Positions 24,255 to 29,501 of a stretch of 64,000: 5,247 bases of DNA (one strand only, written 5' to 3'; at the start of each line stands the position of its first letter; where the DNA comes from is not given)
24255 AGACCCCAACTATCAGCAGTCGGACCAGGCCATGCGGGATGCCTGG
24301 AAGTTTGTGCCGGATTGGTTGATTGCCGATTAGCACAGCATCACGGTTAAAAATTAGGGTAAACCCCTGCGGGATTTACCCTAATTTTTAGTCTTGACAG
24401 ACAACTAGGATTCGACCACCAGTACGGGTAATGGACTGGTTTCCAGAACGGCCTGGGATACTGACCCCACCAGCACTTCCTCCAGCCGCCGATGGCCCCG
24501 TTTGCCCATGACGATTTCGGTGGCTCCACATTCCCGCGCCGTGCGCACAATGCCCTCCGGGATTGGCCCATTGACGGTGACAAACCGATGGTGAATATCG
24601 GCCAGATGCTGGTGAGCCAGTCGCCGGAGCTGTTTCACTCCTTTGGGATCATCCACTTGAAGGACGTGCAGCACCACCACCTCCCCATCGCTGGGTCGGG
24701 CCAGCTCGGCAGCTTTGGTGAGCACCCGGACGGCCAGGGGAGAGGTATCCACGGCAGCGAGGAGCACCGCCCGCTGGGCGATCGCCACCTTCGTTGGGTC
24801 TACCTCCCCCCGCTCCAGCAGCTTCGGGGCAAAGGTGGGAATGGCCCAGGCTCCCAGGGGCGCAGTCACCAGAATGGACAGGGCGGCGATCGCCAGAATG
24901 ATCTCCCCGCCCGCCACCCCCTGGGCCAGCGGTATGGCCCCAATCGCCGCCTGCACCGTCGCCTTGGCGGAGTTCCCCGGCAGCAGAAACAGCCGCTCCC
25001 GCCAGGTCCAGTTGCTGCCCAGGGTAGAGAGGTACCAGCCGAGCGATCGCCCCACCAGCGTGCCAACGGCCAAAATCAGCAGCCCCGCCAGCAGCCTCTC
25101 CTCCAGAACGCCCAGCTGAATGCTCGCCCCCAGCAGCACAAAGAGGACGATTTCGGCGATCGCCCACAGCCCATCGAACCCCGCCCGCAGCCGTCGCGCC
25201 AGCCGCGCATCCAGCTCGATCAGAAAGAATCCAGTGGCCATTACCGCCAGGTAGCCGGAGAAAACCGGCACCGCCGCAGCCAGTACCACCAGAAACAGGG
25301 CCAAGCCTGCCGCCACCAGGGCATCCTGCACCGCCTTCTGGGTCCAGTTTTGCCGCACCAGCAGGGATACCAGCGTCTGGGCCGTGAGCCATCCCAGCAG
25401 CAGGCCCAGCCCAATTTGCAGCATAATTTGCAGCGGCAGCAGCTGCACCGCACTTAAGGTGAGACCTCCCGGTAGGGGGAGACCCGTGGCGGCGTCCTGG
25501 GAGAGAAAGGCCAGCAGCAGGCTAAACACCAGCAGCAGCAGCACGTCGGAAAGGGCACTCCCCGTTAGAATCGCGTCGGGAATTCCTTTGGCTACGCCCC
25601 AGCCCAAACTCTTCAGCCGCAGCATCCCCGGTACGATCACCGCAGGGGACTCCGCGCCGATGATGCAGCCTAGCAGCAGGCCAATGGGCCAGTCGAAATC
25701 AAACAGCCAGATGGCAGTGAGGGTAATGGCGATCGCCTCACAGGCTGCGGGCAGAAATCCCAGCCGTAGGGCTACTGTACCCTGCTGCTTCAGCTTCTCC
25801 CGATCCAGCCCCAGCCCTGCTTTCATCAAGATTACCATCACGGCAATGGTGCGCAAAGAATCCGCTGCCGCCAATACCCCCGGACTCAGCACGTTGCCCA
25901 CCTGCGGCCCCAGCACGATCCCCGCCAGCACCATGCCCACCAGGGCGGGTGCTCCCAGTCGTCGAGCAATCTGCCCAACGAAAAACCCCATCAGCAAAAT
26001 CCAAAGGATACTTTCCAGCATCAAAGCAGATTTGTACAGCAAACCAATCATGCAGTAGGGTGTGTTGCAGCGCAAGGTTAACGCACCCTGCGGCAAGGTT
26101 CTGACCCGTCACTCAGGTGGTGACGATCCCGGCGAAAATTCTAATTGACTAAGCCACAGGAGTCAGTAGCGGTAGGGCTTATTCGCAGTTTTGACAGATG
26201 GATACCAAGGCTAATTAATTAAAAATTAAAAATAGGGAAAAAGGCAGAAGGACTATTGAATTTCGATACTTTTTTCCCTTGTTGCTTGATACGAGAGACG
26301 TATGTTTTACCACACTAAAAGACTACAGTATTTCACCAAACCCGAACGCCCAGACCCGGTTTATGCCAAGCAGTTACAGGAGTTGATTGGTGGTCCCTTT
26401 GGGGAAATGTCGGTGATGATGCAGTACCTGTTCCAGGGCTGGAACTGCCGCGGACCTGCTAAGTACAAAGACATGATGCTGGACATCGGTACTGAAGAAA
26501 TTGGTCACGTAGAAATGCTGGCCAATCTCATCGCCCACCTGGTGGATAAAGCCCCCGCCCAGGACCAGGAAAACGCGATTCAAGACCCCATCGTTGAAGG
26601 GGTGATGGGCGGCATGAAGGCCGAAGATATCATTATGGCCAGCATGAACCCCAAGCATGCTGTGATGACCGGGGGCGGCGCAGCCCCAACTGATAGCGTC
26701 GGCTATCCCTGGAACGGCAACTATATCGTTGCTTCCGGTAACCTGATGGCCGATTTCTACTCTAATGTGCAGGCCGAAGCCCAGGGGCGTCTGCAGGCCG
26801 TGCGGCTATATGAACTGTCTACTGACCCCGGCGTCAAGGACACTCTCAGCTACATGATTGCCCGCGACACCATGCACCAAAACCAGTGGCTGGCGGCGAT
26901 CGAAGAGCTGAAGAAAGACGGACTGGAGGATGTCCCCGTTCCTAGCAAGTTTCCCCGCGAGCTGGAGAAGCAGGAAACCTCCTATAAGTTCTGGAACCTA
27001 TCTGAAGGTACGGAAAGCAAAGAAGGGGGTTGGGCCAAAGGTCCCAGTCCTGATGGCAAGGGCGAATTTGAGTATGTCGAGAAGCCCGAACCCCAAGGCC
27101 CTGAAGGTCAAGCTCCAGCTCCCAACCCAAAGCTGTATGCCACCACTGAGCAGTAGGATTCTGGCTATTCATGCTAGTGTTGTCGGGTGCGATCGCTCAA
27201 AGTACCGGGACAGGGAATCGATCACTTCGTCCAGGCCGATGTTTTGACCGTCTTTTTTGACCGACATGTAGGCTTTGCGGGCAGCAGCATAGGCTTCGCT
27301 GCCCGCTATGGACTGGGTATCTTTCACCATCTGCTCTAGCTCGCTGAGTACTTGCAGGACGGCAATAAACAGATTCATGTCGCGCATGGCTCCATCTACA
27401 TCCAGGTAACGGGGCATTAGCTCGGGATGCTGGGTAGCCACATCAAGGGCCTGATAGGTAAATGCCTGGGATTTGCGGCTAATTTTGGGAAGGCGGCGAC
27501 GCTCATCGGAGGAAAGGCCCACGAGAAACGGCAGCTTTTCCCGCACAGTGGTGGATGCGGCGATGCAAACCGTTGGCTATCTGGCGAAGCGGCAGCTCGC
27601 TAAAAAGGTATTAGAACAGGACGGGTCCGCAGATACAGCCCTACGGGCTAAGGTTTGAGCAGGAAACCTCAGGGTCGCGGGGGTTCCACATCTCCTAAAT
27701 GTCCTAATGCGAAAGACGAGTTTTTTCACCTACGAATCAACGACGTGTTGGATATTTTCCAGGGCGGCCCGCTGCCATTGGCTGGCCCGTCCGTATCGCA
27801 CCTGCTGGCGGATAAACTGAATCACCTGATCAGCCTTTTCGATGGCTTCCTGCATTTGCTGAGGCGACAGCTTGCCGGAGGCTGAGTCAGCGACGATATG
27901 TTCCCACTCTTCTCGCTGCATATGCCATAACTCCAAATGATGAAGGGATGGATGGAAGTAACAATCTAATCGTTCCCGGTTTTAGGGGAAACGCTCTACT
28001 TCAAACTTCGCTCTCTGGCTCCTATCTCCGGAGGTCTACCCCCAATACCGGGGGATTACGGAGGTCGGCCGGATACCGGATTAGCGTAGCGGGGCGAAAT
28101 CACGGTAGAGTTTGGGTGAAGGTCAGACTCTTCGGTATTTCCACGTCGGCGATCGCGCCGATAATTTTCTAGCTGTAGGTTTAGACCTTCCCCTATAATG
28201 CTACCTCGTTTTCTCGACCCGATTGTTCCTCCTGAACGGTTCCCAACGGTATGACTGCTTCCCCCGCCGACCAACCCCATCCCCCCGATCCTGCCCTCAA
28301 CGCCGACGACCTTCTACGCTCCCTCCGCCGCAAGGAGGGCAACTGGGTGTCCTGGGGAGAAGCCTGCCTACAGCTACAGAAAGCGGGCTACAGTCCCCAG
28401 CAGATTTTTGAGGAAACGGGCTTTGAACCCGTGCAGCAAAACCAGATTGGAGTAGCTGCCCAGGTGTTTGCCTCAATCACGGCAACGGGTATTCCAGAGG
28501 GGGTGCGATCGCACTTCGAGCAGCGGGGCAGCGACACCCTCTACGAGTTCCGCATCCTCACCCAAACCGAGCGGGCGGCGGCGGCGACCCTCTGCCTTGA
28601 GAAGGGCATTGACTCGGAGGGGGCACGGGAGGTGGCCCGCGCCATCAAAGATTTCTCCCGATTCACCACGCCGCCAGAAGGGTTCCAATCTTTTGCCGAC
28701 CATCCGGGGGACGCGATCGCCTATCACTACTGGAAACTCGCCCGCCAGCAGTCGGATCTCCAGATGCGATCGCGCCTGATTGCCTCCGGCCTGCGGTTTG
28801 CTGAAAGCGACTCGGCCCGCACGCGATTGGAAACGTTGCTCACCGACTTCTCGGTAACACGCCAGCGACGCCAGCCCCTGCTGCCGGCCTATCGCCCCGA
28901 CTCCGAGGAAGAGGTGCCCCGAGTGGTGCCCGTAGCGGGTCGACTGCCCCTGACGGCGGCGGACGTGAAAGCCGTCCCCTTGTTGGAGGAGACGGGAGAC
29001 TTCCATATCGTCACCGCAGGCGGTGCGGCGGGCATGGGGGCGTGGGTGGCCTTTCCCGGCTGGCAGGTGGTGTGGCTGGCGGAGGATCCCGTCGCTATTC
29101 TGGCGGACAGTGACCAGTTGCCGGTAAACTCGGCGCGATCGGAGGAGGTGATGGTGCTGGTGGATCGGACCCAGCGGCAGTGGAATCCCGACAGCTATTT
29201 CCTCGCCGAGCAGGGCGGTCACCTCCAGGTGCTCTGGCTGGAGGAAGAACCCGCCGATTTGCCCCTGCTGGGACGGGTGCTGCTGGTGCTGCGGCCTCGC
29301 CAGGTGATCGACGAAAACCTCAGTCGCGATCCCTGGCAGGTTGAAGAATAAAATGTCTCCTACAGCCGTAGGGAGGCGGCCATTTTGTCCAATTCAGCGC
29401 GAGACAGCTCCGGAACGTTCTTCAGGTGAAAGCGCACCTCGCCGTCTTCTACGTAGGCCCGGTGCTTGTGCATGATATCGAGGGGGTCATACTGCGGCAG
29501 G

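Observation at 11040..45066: Seven copies of a ~95-bp multi-hairpin MITE/REP-like element scattered through 34 kb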

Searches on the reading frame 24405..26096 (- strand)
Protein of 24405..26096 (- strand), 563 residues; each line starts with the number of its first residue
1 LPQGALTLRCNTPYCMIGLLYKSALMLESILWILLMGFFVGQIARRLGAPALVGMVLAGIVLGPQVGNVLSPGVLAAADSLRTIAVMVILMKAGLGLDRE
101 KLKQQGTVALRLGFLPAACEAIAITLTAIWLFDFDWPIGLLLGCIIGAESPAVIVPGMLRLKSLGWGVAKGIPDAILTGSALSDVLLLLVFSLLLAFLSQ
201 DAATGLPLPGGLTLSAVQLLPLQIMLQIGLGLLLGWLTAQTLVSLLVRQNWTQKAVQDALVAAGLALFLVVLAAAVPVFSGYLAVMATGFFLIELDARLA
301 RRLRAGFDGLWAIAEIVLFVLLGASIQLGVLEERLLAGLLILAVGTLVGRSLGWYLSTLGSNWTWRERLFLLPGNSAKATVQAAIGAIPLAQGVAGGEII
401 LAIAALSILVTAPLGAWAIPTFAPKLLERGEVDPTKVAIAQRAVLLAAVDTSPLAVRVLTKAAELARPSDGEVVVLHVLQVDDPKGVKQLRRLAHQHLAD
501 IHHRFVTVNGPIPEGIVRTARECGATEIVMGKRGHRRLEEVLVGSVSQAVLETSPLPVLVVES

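Call 28: search_protein_families(library=pfam, proteins=[window:24405-26096:-])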
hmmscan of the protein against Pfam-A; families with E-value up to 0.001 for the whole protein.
window:24405-26096:- (563 aa): 2 families
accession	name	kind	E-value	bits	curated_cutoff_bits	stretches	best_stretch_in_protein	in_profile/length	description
PF00999.27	Na_H_Exchanger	-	1.3e-29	103.7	26.2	1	38-415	9-365/375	Sodium/hydrogen exchanger, transmembrane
PF00582.32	Usp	-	5.9e-21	75.9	24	1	445-561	5-140/141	Universal stress protein family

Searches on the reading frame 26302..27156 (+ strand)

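Call 27: search_protein_families(library=pfam, proteins=[window:26302-27156:+])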
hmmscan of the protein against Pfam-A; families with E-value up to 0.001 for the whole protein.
window:26302-27156:+ (284 aa): 1 family
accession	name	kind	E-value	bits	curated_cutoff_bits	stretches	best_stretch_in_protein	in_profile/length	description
PF05067.18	Mn_catalase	-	1.8e-106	355.7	27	1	1-268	1-257/284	Manganese containing catalase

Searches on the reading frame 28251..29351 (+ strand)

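Call 27: search_protein_families(library=pfam, proteins=[window:28251-29351:+])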
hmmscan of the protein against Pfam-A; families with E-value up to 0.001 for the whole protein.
window:28251-29351:+ (366 aa): 3 families
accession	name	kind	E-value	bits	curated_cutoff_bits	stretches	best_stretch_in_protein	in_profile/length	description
PF18087.6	RuBisCo_chap_C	-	1.7e-46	157.9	25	1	211-350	1-137/138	Rubisco Assembly chaperone C-terminal domain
PF18578.6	Raf1_N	-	7.7e-42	142.6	26.8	1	89-197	1-106/106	Rubisco accumulation factor 1 alpha helical domain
PF18579.7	Raf1_HTH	-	1.7e-29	101.7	27.3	1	18-76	2-60/61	Rubisco accumulation factor 1 helix turn helix domain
